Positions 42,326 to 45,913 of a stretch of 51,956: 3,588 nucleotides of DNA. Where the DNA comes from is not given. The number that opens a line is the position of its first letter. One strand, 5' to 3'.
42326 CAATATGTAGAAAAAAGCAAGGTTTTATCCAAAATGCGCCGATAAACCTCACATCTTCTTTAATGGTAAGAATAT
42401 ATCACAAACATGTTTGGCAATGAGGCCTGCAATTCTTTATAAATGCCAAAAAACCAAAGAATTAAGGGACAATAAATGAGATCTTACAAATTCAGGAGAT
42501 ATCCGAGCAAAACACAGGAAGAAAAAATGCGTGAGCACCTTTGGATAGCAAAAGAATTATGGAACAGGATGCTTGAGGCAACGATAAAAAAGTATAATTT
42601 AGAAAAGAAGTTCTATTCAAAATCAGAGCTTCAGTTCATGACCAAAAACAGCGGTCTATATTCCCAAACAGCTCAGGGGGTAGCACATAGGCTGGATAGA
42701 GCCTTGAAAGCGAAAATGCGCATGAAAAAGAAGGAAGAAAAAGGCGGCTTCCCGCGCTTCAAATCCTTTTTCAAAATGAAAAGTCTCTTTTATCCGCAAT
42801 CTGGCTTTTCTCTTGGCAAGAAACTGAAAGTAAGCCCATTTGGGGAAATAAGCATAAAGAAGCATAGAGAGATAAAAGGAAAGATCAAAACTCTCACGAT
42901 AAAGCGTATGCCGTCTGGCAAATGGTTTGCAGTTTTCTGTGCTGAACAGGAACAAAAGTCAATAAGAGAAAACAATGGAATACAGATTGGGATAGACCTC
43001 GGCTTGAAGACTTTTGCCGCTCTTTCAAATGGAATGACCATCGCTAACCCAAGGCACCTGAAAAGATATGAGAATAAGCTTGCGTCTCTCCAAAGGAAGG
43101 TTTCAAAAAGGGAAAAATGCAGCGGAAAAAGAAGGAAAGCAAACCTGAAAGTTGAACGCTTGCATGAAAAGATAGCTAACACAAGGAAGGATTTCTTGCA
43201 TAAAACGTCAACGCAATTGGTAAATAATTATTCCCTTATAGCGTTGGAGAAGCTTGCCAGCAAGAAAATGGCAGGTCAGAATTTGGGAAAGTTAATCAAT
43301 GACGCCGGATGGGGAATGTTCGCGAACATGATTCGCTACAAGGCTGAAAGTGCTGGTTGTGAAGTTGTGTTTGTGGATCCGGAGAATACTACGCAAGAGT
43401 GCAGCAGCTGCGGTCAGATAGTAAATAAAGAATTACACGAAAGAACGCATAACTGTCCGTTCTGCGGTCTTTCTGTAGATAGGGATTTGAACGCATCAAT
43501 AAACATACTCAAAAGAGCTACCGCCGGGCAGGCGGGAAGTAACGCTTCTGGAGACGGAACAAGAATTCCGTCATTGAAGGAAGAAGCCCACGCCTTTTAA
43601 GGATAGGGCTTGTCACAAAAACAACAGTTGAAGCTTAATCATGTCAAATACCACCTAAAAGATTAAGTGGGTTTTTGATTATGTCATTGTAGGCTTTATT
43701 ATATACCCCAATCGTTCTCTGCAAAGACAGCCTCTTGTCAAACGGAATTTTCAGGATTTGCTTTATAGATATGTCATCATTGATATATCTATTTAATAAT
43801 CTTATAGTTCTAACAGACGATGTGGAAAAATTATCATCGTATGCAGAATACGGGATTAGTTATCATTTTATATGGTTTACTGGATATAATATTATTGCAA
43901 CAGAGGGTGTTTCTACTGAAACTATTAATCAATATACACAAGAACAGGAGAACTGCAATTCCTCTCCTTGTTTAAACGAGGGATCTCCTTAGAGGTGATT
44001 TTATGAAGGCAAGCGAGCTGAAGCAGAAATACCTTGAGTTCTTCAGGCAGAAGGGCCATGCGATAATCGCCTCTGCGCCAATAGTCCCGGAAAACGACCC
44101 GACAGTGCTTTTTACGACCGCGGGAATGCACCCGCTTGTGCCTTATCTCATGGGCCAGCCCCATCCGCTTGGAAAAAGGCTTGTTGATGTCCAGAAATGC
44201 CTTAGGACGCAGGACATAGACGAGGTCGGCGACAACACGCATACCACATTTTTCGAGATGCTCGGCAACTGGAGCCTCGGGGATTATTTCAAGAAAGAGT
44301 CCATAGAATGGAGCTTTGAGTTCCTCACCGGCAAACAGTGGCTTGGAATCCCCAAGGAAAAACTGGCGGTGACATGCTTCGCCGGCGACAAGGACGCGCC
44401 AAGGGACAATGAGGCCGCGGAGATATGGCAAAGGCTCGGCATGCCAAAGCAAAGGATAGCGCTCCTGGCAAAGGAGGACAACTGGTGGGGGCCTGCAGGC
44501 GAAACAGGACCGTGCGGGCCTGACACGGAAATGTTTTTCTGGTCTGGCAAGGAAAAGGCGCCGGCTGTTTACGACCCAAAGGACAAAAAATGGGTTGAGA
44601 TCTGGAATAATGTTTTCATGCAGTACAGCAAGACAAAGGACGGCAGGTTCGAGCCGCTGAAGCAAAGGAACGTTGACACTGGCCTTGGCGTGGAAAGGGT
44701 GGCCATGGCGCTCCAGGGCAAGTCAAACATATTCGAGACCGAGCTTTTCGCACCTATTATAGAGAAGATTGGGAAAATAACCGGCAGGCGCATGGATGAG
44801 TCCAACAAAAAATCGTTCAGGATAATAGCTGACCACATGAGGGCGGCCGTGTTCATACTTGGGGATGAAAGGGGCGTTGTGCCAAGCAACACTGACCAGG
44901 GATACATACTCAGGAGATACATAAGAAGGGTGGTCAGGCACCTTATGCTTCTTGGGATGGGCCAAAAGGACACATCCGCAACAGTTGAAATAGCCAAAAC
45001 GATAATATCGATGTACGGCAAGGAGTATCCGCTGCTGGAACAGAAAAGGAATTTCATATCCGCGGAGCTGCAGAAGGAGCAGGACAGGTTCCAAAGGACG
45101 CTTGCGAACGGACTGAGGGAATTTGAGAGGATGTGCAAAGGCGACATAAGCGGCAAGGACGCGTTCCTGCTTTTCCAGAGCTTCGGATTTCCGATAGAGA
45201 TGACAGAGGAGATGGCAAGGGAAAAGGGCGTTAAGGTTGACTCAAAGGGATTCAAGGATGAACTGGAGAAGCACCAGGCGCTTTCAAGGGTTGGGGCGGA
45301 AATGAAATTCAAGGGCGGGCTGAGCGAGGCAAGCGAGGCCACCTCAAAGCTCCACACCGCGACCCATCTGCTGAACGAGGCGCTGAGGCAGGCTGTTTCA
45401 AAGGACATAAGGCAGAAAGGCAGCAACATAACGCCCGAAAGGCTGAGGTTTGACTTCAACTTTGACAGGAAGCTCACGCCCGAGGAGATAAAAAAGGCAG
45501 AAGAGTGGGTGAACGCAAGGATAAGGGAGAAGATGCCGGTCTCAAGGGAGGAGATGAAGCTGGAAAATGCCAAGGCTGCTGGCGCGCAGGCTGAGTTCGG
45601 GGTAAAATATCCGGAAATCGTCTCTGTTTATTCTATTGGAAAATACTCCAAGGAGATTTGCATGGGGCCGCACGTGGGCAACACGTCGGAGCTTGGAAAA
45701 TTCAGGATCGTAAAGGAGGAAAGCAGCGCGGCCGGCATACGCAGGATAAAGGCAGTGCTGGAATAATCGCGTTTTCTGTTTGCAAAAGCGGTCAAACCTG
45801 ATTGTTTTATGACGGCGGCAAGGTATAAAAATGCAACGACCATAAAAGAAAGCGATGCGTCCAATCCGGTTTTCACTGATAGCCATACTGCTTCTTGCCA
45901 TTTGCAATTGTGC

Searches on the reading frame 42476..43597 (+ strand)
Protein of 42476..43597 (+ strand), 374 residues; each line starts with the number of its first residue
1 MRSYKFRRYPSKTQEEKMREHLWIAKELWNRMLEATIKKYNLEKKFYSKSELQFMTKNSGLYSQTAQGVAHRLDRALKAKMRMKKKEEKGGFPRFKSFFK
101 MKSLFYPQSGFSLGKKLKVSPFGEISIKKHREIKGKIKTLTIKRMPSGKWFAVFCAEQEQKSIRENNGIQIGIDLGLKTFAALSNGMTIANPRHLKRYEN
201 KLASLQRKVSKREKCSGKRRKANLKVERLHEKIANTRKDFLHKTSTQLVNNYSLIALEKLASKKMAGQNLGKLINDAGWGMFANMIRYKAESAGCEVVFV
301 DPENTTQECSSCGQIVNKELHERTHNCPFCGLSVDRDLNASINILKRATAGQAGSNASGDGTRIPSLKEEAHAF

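Call 82: search_protein_families(library=pfam, proteins=[window:42476-43597:+], max_evalue=0.001)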
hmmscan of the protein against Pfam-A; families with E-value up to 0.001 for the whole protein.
window:42476-43597:+ (374 aa): 3 families
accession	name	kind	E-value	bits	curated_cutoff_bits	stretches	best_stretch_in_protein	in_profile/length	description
PF01385.25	OrfB_IS605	-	5.1e-27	94.9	30.5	1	154-266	2-117/120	Probable transposase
PF07282.18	Cas12f1-like_TNB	-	2.8e-24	85.5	26.3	1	279-344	1-60/60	Cas12f1-like, TNB domain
PF12323.14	HTH_OrfB_IS605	-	3e-06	27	21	1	2-45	4-47/47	Helix-turn-helix domain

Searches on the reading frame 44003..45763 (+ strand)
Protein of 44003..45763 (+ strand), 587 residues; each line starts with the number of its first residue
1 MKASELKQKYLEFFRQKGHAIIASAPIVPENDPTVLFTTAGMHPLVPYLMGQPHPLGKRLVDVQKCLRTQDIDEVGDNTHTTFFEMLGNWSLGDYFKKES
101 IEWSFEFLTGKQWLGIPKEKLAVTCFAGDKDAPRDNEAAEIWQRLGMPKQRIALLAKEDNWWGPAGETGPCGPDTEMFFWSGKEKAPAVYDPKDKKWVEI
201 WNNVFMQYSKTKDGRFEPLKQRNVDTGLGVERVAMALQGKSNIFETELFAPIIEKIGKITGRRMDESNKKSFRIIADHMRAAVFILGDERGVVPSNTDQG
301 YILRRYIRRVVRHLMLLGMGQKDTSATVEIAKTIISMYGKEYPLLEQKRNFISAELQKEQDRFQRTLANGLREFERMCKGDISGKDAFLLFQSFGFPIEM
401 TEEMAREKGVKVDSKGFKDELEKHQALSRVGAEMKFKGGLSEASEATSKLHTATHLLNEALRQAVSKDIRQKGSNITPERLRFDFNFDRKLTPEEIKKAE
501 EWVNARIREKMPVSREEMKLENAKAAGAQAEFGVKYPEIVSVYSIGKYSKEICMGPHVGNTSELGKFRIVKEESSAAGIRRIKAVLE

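Call 82: search_protein_families(library=pfam, proteins=[window:44003-45763:+], max_evalue=0.001)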
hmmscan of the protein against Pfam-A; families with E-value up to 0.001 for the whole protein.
window:44003-45763:+ (587 aa): 2 families
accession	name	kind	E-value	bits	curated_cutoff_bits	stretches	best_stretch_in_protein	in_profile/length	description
PF01411.24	tRNA-synt_2c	-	4.6e-132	441.8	30.3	1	5-458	1-456/552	tRNA synthetases class II (A)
PF07973.19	tRNA_SAD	-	2.9e-16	59.6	24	1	540-582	1-43/44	Threonyl and Alanyl tRNA synthetase second additional domain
